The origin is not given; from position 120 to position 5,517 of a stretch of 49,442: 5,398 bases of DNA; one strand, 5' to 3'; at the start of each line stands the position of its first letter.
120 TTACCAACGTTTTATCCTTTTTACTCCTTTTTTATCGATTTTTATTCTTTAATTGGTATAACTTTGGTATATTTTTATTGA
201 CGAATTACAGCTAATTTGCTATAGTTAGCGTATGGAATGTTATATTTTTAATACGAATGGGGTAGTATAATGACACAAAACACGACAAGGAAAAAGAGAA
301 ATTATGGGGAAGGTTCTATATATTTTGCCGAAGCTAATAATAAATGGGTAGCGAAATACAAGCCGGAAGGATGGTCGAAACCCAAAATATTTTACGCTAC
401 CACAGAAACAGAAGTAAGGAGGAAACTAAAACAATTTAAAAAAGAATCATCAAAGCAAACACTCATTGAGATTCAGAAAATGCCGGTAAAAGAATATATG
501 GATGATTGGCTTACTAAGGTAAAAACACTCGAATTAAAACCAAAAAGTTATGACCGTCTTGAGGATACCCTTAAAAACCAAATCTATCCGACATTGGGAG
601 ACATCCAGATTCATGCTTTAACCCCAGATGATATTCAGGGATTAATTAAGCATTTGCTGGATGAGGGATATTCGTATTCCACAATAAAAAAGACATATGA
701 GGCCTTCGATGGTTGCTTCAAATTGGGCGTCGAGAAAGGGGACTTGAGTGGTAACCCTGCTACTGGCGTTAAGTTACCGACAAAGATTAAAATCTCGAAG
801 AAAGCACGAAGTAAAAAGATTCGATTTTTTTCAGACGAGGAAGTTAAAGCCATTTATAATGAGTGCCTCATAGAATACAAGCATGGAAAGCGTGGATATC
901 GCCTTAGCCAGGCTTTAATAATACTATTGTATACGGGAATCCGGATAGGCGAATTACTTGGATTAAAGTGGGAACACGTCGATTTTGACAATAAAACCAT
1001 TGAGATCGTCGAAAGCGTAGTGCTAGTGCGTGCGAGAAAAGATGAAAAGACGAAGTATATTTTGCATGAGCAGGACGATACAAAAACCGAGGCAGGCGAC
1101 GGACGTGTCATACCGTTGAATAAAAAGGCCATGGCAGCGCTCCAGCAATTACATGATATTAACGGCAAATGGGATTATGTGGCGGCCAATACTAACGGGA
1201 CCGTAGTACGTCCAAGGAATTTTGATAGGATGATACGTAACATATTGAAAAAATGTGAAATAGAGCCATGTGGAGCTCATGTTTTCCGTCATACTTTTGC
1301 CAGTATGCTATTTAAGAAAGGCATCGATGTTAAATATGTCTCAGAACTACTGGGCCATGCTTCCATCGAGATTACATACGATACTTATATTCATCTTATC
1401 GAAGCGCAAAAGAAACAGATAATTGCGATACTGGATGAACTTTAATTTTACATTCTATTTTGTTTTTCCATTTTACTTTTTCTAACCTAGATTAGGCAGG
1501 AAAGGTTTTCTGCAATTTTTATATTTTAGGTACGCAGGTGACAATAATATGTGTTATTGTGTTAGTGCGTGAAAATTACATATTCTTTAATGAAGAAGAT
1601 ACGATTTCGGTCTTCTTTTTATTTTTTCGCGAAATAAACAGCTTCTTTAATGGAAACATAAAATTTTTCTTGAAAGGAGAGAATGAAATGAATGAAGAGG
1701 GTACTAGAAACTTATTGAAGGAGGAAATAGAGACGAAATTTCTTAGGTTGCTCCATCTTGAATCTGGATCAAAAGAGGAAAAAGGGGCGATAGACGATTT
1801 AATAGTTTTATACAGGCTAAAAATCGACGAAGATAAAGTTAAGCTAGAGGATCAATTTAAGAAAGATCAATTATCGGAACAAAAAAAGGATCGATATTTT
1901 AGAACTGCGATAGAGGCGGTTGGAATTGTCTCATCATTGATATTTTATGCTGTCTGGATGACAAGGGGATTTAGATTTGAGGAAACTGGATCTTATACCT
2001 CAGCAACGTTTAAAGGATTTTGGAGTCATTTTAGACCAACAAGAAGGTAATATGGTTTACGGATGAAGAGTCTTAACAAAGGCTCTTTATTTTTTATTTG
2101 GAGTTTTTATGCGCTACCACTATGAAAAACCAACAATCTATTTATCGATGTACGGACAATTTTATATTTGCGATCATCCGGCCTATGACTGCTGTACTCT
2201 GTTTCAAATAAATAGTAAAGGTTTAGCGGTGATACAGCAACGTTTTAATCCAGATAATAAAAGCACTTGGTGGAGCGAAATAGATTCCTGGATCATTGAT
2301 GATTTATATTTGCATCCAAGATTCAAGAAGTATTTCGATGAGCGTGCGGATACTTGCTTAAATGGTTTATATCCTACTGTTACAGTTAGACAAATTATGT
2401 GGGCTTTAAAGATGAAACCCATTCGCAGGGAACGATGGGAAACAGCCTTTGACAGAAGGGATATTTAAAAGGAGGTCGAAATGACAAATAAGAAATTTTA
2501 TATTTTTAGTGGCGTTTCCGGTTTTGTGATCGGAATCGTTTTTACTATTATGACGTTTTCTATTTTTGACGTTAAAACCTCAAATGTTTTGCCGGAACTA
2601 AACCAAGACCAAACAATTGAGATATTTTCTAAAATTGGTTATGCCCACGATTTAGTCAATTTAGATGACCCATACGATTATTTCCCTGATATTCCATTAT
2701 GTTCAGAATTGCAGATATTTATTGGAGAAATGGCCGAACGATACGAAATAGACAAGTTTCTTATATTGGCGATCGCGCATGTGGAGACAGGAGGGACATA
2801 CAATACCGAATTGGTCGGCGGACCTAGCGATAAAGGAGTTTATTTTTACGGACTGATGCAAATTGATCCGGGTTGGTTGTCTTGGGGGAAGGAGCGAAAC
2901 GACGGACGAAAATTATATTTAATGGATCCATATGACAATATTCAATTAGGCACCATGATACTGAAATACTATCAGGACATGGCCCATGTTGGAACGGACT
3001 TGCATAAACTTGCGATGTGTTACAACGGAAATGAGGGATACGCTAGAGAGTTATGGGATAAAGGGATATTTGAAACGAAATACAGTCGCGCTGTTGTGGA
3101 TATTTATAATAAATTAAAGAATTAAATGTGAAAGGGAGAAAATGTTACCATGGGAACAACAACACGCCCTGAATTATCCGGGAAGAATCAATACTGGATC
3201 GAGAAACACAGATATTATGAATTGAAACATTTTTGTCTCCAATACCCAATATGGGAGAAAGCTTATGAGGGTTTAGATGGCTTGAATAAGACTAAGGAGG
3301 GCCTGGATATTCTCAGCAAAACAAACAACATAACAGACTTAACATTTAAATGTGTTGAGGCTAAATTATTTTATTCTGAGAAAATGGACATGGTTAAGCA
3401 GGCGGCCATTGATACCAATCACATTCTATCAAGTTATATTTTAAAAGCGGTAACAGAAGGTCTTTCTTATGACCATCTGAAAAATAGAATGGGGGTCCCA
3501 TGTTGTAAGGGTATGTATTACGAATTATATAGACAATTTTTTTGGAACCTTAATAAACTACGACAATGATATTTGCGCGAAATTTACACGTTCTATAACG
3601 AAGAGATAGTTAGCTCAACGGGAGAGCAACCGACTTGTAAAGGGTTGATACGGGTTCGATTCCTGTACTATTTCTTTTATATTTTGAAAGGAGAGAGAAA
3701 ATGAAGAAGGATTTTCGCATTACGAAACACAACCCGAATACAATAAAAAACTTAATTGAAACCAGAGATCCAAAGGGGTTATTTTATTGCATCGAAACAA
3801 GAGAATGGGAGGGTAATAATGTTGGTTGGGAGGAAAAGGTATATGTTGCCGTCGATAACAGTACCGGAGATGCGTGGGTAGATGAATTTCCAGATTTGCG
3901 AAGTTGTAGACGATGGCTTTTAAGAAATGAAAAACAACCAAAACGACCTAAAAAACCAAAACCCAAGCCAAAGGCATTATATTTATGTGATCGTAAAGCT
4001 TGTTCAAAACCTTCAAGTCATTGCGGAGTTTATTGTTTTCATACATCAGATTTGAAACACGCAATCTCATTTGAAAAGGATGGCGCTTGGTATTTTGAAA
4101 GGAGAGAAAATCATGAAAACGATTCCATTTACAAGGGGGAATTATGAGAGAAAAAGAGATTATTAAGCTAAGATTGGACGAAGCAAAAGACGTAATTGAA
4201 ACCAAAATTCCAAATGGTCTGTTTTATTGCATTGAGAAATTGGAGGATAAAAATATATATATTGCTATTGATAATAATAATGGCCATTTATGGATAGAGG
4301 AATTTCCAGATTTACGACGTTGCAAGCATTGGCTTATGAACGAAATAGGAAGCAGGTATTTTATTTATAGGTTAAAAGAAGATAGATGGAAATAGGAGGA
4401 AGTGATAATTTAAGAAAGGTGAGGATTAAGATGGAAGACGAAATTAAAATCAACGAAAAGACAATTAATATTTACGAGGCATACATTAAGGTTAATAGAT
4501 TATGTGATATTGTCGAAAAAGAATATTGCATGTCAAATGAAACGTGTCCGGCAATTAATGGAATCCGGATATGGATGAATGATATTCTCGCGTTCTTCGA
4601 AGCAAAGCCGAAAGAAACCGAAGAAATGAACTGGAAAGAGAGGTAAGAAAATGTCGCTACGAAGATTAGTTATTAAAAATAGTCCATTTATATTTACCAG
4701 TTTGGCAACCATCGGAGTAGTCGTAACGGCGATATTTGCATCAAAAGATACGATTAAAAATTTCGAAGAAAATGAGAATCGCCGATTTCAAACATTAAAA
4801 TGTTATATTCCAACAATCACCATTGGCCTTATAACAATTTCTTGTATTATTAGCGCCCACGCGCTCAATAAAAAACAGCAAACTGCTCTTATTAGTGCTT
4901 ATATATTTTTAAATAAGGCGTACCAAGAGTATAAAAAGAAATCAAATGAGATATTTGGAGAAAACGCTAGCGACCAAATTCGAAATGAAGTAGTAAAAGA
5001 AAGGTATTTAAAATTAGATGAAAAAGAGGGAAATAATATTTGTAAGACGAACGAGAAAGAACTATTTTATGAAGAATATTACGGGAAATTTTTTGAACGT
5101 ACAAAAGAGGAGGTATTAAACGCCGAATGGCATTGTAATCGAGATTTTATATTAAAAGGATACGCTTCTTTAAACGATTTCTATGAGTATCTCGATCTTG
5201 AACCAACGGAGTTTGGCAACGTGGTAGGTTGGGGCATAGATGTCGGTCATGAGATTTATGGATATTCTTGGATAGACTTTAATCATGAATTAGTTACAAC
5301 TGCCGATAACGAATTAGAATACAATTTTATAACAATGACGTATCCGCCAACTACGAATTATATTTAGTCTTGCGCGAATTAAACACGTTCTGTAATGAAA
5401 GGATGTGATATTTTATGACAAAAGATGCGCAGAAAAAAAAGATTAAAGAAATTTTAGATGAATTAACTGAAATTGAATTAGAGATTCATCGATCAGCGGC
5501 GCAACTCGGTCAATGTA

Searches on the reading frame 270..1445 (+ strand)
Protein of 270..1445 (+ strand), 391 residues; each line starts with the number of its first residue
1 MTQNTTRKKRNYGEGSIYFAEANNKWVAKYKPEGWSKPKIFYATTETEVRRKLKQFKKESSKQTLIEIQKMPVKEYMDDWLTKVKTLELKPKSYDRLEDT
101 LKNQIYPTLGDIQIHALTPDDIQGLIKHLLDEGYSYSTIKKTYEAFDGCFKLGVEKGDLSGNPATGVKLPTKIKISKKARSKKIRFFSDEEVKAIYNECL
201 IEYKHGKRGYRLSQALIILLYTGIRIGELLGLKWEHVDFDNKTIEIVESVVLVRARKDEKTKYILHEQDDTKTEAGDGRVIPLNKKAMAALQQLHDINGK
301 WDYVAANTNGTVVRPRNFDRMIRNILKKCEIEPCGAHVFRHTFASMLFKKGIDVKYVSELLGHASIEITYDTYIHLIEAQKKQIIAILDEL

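Call 63: search_protein_families(library=phrogs, proteins=[window:270-1445:+], max_evalue=0.001)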
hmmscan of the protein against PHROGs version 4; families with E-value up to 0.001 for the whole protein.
window:270-1445:+ (391 aa): 9 families
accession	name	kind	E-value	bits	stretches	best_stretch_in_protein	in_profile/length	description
phrog_1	-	integration and excision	1.1e-72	247.2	1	12-390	111-449/611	integrase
phrog_216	-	integration and excision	8.7e-41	140.9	1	164-388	40-236/301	integrase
phrog_7685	-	integration and excision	8.9e-16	59.2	1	277-390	127-237/240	integrase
phrog_7269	-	integration and excision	2.8e-07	31.4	1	318-378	13-71/89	integrase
phrog_26960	-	unknown function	3.9e-06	28.2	1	44-141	40-138/146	-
phrog_7244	-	integration and excision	5.5e-06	26.8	1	57-237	55-223/263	integrase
phrog_23783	-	integration and excision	5.8e-05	24.1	1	53-174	38-158/162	integrase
phrog_5127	-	integration and excision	0.00041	21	0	106-382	153-340/355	integrase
phrog_34557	-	integration and excision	0.00087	20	0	219-373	7-163/183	integrase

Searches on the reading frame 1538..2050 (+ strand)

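Call 63: search_protein_families(library=phrogs, proteins=[window:1538-2050:+], max_evalue=0.001)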
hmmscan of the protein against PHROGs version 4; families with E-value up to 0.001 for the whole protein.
window:1538-2050:+ (170 aa): 1 family
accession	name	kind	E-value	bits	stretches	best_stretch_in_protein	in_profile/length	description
phrog_15866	-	unknown function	5.3e-34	118.4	1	53-169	2-136/137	-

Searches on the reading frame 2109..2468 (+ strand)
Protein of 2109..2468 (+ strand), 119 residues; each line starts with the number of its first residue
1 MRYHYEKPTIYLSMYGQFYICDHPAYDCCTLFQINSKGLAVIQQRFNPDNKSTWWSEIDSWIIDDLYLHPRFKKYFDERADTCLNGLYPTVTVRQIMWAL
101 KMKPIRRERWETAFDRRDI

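Call 63: search_protein_families(library=phrogs, proteins=[window:2109-2468:+], max_evalue=0.001)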
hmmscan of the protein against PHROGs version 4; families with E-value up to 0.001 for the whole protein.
window:2109-2468:+ (119 aa): 1 family
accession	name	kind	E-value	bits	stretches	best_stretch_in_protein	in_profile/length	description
phrog_17256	-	unknown function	1.7e-68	229.2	1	1-119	1-119/119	-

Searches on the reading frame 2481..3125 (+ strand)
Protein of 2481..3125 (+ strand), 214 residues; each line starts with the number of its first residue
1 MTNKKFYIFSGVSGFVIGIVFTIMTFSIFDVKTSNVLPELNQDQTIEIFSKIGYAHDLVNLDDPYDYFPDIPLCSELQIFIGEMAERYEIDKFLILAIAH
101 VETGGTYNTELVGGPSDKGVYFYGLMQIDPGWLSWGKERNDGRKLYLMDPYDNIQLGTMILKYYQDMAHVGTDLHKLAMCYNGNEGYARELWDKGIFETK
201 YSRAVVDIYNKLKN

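Call 63: search_protein_families(library=phrogs, proteins=[window:2481-3125:+], max_evalue=0.001)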
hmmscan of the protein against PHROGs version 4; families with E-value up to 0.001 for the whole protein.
window:2481-3125:+ (214 aa): 4 families
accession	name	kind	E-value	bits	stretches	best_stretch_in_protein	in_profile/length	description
phrog_19349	-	unknown function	1.8e-20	74.6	1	61-208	55-190/204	-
phrog_32437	-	unknown function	2e-14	55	1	70-204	65-189/205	-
phrog_19890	-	unknown function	1.4e-10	42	1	76-213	109-239/248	-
phrog_28981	-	other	1.7e-07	32.1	1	76-203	90-199/210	transglycosylase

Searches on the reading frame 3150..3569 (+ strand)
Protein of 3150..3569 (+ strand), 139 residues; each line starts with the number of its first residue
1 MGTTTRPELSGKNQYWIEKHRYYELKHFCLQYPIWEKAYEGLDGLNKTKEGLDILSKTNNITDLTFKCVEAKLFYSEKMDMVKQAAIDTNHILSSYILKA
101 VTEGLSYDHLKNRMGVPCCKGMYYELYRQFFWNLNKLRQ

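Call 63: search_protein_families(library=phrogs, proteins=[window:3150-3569:+], max_evalue=0.001)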
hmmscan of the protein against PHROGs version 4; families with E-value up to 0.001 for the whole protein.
window:3150-3569:+ (139 aa): 1 family
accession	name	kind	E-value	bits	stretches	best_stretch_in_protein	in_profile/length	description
phrog_11237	-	unknown function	1.4e-52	178.5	1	1-138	1-138/139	-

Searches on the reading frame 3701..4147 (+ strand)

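Call 63: search_protein_families(library=phrogs, proteins=[window:3701-4147:+], max_evalue=0.001)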
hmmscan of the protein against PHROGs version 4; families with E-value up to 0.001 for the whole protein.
window:3701-4147:+ (148 aa): 3 families
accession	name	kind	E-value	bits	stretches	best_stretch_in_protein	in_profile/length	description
phrog_36031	-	unknown function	0.00021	22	1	31-76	74-119/176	-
phrog_27897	-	unknown function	0.00033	22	1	45-77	35-67/108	-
phrog_37721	-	unknown function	0.00051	21.2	1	45-74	36-65/71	-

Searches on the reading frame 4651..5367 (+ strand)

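Call 63: search_protein_families(library=phrogs, proteins=[window:4651-5367:+], max_evalue=0.001)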
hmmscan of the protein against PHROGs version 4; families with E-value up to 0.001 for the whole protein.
window:4651-5367:+ (238 aa): 1 family
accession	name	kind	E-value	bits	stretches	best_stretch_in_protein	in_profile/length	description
phrog_2152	-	unknown function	7.6e-55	187.2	2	47-238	79-270/273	-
